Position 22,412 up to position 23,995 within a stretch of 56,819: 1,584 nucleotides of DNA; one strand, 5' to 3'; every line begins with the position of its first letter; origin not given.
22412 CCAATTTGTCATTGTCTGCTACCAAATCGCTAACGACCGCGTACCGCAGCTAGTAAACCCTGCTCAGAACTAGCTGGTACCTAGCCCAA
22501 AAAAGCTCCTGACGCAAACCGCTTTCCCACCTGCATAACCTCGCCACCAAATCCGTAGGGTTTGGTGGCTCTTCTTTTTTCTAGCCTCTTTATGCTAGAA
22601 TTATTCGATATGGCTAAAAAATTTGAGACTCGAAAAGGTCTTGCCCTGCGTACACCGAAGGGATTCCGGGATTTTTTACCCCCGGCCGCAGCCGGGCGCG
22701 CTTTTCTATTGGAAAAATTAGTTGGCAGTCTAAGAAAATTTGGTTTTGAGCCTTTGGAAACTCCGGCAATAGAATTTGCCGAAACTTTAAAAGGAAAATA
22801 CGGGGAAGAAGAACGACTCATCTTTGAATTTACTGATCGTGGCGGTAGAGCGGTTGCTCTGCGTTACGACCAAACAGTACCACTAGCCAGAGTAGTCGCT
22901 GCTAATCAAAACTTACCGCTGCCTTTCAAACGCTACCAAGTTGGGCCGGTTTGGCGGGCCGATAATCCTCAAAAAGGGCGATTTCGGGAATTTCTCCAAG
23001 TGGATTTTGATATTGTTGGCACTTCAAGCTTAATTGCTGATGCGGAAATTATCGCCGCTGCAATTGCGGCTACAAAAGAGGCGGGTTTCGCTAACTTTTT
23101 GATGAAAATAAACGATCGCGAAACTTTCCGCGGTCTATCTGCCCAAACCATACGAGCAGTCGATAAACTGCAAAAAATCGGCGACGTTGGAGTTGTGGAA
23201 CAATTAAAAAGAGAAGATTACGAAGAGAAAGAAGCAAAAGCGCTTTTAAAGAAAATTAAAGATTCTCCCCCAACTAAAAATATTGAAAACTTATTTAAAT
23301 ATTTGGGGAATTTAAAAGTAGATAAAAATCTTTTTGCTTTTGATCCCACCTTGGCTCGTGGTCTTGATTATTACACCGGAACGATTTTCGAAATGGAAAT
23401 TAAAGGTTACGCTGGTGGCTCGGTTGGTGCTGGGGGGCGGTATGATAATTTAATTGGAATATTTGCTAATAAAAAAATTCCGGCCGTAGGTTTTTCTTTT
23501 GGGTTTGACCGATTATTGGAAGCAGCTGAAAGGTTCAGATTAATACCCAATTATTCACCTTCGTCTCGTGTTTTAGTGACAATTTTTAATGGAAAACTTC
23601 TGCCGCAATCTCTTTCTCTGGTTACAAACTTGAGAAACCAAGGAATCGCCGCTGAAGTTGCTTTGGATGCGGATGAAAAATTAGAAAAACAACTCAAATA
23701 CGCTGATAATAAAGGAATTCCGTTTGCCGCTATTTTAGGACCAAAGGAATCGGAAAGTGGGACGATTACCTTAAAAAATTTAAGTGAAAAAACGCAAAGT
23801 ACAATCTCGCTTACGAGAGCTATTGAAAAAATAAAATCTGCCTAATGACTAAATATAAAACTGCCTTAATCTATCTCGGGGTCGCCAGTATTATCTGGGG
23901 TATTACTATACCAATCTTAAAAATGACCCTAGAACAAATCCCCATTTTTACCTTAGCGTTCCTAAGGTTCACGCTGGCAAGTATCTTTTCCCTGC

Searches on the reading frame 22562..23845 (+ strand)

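Call 34: search_protein_families(library=pfam, proteins=[window:22562-23845:+], max_evalue=0.001)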
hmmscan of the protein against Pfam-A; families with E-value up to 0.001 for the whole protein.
window:22562-23845:+ (427 aa): 3 families
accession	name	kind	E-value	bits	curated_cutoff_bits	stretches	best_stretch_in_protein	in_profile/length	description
PF13393.11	tRNA-synt_His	-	1.9e-46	159.2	25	1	34-318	1-308/308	Histidyl-tRNA synthetase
PF03129.25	HGTP_anticodon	-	1.7e-17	63.8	21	1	337-426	2-93/94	Anticodon binding domain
PF00587.30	tRNA-synt_2b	-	3.2e-05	24.5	29.3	1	88-214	1-136/179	tRNA synthetase class II core domain (G, H, P, S and T)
